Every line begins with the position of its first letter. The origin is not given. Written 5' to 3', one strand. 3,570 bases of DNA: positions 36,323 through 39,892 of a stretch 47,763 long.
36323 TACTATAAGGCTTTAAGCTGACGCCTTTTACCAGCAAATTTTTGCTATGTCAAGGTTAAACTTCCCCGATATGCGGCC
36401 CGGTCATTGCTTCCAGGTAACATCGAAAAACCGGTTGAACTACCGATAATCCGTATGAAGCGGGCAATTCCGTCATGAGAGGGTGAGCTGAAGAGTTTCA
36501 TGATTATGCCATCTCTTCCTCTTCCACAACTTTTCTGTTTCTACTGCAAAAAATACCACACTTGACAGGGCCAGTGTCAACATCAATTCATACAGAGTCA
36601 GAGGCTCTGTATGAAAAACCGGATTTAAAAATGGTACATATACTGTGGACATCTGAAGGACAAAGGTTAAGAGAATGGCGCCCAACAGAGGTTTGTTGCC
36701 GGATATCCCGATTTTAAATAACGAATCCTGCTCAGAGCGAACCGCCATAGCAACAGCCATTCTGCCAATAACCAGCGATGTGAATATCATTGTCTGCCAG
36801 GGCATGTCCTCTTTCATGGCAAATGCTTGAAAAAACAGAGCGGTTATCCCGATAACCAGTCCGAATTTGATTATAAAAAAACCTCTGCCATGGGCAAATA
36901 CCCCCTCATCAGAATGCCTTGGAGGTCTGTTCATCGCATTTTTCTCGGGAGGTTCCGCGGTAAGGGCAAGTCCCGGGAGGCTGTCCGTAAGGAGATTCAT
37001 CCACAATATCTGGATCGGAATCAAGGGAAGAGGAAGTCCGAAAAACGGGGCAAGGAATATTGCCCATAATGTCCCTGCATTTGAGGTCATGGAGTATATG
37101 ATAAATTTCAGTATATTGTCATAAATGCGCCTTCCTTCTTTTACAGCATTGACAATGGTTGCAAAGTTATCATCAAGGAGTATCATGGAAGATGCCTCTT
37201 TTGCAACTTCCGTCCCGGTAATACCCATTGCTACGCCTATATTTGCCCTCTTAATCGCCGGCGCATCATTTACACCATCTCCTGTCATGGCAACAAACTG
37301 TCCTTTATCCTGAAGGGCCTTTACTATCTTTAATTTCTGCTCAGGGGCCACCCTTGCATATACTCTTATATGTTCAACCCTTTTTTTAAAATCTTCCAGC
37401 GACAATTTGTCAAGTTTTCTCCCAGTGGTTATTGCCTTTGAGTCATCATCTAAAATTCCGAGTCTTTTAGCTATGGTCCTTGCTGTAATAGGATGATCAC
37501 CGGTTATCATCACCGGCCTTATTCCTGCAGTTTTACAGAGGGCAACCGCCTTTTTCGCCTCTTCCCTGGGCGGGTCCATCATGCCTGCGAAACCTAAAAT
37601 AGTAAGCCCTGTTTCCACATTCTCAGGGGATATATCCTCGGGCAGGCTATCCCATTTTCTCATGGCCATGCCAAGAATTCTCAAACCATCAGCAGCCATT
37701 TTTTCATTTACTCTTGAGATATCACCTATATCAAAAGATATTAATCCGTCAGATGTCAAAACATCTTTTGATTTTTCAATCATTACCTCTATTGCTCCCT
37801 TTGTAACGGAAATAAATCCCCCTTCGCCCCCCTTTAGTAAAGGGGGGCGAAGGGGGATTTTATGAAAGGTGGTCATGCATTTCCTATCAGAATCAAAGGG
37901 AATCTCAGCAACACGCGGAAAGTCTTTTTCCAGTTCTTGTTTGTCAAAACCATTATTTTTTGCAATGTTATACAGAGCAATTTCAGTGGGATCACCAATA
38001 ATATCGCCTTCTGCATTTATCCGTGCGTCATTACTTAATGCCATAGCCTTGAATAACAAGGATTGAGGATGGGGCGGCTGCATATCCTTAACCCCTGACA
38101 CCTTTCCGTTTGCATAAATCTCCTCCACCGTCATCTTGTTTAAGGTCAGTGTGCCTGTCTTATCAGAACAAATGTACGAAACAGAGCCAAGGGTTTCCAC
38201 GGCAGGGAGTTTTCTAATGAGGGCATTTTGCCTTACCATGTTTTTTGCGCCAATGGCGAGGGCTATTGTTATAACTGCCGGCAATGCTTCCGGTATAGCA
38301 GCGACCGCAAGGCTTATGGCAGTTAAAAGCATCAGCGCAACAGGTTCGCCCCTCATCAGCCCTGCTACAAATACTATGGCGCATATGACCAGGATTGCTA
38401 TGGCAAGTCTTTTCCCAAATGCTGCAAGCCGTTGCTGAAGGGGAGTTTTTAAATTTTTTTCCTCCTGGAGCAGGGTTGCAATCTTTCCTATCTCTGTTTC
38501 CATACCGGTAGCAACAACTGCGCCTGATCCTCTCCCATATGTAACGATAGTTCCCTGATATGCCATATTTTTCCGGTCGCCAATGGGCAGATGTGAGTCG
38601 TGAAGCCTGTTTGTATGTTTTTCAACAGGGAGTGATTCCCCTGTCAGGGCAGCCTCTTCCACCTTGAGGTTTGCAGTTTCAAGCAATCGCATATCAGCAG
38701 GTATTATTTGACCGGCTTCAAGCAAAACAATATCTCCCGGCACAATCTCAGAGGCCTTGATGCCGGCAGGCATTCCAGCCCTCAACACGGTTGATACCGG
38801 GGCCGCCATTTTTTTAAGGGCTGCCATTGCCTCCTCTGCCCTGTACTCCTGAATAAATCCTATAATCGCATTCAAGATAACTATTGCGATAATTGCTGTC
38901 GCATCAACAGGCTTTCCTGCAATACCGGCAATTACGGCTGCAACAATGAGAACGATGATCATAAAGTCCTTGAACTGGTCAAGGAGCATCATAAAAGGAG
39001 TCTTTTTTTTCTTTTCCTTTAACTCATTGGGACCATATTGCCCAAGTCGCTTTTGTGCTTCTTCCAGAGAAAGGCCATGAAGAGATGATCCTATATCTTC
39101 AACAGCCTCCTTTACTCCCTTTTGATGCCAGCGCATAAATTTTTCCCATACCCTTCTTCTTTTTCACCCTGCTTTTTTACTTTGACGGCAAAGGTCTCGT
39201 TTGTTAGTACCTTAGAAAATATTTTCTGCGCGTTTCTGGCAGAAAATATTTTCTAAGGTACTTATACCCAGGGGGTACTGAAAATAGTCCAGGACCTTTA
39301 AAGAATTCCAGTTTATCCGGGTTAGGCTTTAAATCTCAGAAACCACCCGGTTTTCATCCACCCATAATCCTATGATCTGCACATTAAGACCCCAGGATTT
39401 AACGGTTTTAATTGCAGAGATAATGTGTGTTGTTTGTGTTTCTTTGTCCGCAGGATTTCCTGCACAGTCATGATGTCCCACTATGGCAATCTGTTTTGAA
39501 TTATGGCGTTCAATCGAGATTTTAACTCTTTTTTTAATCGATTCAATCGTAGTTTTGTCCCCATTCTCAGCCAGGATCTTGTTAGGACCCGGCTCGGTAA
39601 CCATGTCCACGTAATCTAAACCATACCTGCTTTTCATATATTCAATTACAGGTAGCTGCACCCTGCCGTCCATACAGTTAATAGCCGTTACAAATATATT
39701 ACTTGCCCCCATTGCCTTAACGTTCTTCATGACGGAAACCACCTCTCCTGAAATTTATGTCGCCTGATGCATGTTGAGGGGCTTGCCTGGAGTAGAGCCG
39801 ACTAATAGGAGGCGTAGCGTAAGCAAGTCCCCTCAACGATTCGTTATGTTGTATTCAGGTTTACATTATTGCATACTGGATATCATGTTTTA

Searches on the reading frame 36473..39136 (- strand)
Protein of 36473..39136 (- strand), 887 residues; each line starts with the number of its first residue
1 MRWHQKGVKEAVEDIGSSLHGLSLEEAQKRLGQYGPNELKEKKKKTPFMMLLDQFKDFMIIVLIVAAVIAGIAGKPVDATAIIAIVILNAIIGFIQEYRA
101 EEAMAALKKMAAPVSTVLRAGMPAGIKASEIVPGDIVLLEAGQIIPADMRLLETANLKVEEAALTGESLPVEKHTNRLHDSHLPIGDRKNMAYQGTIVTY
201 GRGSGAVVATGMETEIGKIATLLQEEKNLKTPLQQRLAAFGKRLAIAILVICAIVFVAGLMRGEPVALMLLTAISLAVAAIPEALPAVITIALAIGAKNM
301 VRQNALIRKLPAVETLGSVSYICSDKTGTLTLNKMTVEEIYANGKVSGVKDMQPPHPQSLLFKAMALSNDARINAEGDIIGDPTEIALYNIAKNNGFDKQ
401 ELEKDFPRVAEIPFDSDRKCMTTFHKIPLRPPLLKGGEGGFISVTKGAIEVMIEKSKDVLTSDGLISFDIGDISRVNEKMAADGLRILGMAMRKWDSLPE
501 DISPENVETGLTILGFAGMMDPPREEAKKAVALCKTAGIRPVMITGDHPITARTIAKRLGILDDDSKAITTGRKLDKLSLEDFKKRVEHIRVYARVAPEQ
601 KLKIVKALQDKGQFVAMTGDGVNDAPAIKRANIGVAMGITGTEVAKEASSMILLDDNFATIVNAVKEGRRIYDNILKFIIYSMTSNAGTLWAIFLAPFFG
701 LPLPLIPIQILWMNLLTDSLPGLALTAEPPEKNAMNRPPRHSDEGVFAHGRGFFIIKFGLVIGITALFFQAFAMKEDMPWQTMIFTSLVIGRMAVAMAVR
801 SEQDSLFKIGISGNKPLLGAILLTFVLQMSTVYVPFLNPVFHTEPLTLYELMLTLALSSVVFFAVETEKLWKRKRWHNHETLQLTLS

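Call 42: search_protein_families(library=pfam, max_evalue=0.0001, proteins=[window:36473-39136:-])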
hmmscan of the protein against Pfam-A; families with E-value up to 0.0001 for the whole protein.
window:36473-39136:- (887 aa): 5 families
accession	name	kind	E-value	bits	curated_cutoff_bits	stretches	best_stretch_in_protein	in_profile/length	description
PF00122.25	E1-E2_ATPase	-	4.5e-57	192.9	28.1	1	110-302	2-180/181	E1-E2 ATPase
PF00689.26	Cation_ATPase_C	-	3.3e-49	167.5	27.3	1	702-871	1-175/175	Cation transporting ATPase, C-terminus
PF00690.31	Cation_ATPase_N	-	1.3e-23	82.9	20.4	1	3-70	1-69/69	Cation transporter/ATPase, N-terminus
PF13246.12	Cation_ATPase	-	2.8e-20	72.6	21.7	1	369-458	4-90/91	Cation transport ATPase (P-type)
PF00702.32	Hydrolase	-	3.8e-19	70.3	26.4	1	322-632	4-191/191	haloacid dehalogenase-like hydrolase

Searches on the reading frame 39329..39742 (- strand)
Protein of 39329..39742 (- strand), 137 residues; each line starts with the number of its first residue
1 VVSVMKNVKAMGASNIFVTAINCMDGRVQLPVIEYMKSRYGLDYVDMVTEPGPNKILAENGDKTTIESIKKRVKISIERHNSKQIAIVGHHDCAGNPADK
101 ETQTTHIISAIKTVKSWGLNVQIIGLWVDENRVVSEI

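Call 42: search_protein_families(library=pfam, max_evalue=0.0001, proteins=[window:39329-39742:-])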
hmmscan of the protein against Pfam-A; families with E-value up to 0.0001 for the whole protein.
window:39329-39742:- (137 aa): 1 family
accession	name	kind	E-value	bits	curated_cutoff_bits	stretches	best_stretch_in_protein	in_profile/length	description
PF20393.3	Pro_CA_2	-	2.2e-53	180.2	30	1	15-136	3-123/125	Putative carbonic anhydrase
